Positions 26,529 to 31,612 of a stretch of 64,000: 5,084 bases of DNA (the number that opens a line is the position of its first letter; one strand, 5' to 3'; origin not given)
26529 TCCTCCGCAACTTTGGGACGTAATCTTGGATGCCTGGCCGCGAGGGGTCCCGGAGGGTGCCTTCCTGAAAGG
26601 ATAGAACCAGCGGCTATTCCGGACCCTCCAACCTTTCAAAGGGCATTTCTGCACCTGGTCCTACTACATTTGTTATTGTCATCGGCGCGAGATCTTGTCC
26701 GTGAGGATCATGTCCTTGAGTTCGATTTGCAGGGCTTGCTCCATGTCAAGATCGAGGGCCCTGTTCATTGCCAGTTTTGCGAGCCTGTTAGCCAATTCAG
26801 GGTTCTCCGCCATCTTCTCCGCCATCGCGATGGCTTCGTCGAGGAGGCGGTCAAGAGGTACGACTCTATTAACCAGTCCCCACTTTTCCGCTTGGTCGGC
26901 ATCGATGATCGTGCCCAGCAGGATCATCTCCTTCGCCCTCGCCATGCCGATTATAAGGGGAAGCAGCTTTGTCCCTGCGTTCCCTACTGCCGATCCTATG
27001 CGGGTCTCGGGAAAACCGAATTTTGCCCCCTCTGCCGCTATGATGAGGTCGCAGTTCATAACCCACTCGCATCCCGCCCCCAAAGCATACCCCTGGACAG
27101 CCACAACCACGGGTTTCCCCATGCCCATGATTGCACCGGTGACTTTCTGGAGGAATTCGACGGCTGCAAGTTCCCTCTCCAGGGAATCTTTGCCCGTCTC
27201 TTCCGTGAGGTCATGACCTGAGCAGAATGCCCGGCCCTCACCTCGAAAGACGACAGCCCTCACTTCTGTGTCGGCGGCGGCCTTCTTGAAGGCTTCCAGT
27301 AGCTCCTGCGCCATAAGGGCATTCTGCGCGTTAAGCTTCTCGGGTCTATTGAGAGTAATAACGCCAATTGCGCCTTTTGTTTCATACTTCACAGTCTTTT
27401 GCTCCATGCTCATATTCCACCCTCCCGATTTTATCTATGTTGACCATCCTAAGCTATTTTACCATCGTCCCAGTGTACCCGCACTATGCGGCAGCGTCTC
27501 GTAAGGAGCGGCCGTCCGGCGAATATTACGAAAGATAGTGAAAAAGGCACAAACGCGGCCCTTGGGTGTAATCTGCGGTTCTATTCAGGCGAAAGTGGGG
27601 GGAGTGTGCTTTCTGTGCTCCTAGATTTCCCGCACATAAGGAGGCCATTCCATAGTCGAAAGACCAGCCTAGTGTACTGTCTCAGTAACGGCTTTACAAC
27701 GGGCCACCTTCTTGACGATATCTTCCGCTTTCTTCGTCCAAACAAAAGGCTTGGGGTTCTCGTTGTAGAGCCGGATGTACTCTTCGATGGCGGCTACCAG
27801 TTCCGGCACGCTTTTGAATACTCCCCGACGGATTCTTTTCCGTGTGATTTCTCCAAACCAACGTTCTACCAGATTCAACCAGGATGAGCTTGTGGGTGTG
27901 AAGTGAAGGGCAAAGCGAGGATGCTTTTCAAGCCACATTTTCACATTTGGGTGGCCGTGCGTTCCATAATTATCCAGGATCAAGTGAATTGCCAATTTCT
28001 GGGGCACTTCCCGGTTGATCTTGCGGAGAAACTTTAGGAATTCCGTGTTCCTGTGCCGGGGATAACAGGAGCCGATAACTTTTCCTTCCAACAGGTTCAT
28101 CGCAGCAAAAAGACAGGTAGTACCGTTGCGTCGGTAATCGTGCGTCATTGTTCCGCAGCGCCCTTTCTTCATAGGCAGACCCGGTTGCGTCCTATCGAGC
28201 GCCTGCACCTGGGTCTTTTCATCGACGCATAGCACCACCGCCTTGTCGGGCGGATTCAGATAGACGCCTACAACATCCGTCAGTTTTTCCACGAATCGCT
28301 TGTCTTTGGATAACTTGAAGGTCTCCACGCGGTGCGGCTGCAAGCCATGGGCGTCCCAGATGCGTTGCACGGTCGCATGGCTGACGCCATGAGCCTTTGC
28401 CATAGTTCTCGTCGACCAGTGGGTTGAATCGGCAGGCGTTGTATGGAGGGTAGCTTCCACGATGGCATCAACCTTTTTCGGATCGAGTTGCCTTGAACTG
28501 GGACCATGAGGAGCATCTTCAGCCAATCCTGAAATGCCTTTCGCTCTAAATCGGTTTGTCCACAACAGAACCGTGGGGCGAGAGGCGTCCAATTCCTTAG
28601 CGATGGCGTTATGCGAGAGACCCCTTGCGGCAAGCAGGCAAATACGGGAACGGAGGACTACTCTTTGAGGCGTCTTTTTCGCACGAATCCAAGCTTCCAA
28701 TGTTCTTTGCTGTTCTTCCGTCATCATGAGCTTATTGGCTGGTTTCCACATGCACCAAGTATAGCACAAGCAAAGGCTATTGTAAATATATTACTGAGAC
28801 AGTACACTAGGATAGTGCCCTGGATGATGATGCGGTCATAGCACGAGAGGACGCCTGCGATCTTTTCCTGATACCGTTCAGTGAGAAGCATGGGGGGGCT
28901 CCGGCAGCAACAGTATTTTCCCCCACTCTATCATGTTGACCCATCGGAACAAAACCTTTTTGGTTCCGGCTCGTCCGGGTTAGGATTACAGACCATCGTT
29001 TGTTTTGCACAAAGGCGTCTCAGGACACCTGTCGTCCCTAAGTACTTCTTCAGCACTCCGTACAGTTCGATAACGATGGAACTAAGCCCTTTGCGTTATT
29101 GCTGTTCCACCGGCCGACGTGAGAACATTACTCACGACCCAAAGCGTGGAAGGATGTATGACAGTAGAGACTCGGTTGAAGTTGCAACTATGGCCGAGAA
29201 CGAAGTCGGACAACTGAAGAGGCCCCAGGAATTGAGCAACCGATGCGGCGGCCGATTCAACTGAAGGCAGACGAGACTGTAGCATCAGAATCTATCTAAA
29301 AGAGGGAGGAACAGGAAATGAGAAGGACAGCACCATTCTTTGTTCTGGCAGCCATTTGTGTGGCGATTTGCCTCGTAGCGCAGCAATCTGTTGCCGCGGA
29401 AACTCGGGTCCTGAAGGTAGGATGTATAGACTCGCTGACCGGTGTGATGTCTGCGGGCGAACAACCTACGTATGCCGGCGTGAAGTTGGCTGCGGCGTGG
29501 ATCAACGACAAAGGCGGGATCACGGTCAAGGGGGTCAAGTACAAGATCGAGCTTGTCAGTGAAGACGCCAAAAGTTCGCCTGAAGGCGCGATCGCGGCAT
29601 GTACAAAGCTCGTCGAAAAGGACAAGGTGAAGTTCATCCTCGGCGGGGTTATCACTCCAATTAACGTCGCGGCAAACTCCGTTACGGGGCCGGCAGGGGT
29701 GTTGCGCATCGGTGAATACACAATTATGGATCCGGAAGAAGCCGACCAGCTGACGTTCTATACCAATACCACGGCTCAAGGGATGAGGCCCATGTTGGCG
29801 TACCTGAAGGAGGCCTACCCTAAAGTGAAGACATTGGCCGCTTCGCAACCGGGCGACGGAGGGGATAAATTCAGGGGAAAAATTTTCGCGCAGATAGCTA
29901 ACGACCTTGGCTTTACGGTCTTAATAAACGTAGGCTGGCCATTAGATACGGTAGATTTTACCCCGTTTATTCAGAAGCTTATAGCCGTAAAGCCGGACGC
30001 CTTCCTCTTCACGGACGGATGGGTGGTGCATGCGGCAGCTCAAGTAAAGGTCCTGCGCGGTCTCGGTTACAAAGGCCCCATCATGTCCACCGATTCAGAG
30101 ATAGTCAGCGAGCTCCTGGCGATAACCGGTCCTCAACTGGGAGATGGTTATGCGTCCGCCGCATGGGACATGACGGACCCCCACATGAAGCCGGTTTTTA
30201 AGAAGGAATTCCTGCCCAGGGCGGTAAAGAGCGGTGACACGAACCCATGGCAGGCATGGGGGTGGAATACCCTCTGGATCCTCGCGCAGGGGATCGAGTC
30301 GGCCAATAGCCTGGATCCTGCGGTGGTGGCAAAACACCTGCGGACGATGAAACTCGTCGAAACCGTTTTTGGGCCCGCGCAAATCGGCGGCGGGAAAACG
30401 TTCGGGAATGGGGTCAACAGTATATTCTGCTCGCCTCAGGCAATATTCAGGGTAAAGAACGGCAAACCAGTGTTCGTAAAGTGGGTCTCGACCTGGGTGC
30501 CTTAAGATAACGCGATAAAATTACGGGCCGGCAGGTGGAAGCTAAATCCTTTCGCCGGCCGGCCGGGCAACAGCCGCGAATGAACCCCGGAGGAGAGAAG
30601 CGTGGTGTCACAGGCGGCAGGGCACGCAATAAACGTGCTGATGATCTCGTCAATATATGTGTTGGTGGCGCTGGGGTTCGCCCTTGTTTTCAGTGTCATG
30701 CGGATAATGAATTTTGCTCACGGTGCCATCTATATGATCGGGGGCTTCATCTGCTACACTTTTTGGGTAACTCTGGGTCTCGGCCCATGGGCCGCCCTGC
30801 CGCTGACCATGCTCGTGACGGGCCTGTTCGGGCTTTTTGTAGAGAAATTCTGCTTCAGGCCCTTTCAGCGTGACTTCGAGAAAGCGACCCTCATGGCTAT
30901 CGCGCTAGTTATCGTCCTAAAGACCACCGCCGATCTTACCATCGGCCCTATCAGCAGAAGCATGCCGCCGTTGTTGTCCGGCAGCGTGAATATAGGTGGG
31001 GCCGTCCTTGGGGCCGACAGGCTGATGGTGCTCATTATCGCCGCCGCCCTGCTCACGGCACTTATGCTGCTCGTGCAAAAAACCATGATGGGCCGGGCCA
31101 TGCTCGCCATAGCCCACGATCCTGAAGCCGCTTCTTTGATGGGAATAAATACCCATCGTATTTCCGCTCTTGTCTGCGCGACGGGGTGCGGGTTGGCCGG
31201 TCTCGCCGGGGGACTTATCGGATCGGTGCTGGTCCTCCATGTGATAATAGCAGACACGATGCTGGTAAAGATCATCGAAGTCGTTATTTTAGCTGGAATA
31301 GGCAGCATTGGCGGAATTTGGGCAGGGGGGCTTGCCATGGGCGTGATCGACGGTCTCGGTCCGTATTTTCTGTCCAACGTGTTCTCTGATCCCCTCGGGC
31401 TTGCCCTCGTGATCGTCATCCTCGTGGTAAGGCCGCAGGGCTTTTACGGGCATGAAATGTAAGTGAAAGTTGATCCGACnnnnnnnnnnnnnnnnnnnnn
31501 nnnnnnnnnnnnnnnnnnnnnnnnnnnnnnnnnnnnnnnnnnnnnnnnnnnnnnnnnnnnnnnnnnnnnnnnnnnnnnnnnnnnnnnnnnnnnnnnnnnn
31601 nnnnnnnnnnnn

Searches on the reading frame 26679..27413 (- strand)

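Call 55: search_protein_families(library=pfam, proteins=[window:26679-27413:-], max_evalue=0.001)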
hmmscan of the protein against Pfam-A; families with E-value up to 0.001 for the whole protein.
window:26679-27413:- (244 aa): 2 families
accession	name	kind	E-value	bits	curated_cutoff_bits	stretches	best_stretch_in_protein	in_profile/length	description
PF00378.25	ECH_1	-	4.2e-59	200.4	27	1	11-233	1-222/251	Enoyl-CoA hydratase/isomerase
PF16113.10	ECH_2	-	1.7e-27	97.3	27.2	1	16-217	1-205/335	Enoyl-CoA hydratase/isomerase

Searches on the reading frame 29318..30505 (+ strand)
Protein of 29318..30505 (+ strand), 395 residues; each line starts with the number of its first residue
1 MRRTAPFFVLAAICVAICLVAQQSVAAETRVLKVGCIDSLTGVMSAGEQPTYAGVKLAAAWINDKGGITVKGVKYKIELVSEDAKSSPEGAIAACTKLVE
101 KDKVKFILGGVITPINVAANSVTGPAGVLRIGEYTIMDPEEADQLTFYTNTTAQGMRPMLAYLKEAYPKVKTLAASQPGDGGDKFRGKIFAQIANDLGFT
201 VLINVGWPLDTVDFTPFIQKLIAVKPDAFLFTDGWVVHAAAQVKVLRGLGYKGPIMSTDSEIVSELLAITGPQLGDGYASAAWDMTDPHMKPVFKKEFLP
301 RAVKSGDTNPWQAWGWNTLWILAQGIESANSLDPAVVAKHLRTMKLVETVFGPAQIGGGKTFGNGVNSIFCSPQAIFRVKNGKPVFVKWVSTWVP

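Call 7: search_protein_families(library=pfam, proteins=[window:29318-30505:+], max_evalue=0.00001)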
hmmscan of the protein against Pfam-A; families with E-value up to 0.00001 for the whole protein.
window:29318-30505:+ (395 aa): 2 families
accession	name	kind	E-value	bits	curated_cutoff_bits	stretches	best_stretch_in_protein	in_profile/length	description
PF13458.12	Peripla_BP_6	-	1.5e-42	147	31.7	1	32-357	2-323/343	Periplasmic binding protein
PF13433.12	Peripla_BP_5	-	2.6e-11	43.7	27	1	32-344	1-309/363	Periplasmic binding protein domain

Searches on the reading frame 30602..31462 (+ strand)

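Call 7: search_protein_families(library=pfam, proteins=[window:30602-31462:+], max_evalue=0.00001)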
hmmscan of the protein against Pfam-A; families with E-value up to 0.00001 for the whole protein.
window:30602-31462:+ (286 aa): 1 family
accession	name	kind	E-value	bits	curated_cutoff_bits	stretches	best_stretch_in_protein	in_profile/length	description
PF02653.21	BPD_transp_2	-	2e-33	116.1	26.8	1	10-273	3-268/269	Branched-chain amino acid transport system / permease component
